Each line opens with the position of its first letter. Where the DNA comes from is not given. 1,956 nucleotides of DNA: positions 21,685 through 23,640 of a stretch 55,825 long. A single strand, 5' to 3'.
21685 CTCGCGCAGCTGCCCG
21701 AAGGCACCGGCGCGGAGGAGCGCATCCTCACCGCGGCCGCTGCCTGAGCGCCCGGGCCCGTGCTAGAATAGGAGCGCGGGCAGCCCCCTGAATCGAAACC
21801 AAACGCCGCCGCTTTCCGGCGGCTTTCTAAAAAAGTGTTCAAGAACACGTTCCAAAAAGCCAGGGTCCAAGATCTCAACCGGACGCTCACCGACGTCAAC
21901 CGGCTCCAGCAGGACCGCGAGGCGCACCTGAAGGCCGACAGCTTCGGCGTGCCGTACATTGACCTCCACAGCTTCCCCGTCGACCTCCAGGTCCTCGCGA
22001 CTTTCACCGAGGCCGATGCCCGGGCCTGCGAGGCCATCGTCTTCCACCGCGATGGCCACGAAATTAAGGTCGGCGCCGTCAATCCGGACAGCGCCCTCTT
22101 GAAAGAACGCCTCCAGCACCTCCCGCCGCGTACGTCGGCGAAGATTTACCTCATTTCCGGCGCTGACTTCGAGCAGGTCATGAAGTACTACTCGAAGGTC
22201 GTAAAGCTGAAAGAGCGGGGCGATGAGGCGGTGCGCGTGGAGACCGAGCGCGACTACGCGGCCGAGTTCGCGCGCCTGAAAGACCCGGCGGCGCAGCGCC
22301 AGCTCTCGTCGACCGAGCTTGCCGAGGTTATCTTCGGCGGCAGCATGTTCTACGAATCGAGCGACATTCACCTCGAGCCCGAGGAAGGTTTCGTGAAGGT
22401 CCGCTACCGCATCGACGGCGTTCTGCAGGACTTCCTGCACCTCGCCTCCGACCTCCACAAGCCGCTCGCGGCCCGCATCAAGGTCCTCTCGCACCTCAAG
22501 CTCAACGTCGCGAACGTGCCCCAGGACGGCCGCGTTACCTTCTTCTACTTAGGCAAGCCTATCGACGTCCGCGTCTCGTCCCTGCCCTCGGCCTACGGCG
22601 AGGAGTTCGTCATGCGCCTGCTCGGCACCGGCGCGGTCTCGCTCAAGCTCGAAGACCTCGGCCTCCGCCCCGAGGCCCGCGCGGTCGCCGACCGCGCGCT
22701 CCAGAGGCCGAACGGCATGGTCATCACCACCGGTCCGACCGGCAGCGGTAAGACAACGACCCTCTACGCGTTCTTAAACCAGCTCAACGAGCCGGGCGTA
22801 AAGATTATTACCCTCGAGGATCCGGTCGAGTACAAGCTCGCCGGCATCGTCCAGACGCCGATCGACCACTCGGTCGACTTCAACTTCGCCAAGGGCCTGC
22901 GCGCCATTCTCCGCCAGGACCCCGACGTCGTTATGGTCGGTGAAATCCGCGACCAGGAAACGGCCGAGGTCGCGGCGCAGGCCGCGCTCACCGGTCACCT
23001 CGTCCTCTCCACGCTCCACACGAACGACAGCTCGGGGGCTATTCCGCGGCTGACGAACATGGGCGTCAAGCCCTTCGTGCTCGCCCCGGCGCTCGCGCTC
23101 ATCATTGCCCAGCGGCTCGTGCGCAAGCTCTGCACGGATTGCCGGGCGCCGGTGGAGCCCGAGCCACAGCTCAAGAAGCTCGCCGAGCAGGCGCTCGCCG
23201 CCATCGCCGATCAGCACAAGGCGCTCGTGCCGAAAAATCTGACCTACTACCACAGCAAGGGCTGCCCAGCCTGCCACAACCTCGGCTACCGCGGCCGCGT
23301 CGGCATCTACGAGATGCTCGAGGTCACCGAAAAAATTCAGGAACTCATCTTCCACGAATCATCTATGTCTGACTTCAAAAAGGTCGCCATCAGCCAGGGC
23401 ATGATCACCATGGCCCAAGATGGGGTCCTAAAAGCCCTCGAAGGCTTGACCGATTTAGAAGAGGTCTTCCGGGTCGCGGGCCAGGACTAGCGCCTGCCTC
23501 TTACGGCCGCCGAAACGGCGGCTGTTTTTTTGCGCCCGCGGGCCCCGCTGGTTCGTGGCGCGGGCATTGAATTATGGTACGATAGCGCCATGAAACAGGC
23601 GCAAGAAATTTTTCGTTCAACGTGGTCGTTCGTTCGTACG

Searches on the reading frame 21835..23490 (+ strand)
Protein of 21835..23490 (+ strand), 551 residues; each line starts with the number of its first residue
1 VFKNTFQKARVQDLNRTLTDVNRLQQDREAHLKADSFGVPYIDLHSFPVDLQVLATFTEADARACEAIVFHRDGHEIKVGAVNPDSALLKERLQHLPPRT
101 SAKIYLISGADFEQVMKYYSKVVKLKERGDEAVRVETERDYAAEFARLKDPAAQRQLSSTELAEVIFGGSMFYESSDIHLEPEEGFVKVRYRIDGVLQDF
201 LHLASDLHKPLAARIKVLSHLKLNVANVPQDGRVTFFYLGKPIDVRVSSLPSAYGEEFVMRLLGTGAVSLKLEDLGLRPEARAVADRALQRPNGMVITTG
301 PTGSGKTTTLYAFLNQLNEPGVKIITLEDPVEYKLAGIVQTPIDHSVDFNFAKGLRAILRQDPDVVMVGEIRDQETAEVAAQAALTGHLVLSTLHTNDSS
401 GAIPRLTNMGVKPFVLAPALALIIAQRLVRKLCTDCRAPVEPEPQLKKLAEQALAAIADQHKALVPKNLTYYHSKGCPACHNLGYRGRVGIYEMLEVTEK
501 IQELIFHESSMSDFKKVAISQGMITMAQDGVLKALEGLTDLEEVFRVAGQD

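Call 47: search_protein_families(library=pfam, proteins=[window:21835-23490:+], max_evalue=0.0001)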
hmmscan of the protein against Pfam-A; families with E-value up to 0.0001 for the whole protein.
window:21835-23490:+ (551 aa): 3 families
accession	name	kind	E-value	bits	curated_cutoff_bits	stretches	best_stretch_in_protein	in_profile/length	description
PF00437.27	T2SSE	-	2.6e-120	401.9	24.9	1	170-546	19-370/370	Type II/IV secretion system protein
PF05157.20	MshEN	-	9e-09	35.6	23.1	1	37-115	1-79/90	MshEN domain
PF13191.12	AAA_16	-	5.7e-05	24.1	32.6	0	286-390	18-113/167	AAA ATPase domain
